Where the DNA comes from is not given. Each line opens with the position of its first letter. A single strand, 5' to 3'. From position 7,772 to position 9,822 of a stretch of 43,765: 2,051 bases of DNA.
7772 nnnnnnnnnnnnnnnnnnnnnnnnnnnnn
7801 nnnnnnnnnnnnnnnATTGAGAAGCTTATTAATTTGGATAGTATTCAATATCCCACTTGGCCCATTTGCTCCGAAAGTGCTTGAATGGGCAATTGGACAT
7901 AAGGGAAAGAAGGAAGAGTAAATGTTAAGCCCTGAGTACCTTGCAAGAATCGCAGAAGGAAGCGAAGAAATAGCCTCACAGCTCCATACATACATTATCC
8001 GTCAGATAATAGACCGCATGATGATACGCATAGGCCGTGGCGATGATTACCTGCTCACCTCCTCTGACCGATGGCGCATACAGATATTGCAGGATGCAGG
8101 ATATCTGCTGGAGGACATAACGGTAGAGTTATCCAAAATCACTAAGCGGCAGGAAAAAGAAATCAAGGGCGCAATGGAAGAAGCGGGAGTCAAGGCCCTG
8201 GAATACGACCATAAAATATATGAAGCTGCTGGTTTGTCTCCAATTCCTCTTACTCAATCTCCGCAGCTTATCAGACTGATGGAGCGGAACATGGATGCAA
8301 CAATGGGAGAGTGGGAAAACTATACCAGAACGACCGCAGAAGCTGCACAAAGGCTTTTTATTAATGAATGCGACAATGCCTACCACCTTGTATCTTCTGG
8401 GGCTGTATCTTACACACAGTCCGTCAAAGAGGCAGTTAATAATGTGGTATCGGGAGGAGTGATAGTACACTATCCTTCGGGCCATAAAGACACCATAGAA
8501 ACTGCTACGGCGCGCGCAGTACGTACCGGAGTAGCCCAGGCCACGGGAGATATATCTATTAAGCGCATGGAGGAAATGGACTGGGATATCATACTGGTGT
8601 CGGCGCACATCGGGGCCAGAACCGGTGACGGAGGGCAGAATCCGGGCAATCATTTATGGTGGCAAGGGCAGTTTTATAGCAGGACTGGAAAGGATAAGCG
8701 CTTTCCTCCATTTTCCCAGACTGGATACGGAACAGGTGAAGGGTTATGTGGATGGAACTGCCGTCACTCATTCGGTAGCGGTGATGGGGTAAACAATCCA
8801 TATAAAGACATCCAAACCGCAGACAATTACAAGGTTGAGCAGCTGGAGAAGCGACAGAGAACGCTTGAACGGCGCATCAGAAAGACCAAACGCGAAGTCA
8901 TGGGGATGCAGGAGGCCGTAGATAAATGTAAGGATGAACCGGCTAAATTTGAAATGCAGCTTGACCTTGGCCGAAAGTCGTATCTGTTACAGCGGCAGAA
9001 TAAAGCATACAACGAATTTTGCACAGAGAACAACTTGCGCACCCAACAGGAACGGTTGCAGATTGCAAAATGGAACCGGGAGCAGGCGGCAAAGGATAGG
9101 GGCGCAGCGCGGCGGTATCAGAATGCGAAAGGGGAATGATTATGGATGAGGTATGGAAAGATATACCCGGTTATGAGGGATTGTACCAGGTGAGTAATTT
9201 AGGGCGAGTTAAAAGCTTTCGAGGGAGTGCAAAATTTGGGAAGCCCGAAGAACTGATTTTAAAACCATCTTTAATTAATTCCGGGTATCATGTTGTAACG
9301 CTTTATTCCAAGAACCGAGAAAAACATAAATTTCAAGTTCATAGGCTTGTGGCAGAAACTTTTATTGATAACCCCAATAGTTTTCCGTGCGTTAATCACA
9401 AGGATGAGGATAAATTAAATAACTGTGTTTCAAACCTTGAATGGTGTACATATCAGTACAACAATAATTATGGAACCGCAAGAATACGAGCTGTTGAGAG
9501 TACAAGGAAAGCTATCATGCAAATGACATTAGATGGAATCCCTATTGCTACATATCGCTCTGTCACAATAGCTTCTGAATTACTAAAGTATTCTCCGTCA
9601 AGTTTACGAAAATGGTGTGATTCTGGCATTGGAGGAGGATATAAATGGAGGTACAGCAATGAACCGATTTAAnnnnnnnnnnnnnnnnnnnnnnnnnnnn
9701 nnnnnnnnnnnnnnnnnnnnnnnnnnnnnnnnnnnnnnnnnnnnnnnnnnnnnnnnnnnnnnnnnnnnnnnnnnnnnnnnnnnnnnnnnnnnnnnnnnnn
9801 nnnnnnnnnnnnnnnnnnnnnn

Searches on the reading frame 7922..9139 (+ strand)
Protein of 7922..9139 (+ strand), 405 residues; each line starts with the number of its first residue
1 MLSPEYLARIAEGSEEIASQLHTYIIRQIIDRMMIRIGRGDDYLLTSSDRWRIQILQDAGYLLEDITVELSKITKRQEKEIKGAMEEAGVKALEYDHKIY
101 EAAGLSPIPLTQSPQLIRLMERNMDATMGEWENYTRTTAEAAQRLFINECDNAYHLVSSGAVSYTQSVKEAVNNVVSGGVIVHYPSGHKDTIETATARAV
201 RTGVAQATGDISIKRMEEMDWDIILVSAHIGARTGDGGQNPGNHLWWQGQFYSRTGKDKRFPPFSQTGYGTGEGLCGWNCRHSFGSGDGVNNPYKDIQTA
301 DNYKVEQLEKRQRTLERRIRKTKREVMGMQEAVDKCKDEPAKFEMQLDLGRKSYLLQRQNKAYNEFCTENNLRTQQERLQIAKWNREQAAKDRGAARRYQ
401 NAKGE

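Call 12: search_protein_families(library=pfam, proteins=[window:7922-9139:+], max_evalue=0.01)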
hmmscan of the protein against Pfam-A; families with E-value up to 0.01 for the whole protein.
window:7922-9139:+ (405 aa): 1 family
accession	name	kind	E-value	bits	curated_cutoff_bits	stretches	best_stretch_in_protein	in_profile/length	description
PF06152.16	Phage_min_cap2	-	3.2e-73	247.2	26.3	1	2-367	1-365/366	Phage minor capsid protein 2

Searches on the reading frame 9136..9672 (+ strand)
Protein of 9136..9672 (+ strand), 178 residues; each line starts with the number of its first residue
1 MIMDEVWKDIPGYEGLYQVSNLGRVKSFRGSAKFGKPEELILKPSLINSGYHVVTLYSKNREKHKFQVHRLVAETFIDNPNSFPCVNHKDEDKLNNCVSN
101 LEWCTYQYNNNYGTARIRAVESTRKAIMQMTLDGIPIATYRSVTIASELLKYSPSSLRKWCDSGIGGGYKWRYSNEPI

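Call 12: search_protein_families(library=pfam, proteins=[window:9136-9672:+], max_evalue=0.01)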
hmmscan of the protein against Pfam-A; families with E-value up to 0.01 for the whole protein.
window:9136-9672:+ (178 aa): 2 families
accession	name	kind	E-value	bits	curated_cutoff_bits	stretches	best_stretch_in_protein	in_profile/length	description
PF07463.16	NUMOD4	-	2.7e-17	63.2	23.4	1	5-57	1-49/49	NUMOD4 motif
PF13392.12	HNH_3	-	8.2e-05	22.6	24.8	1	68-110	3-45/46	HNH endonuclease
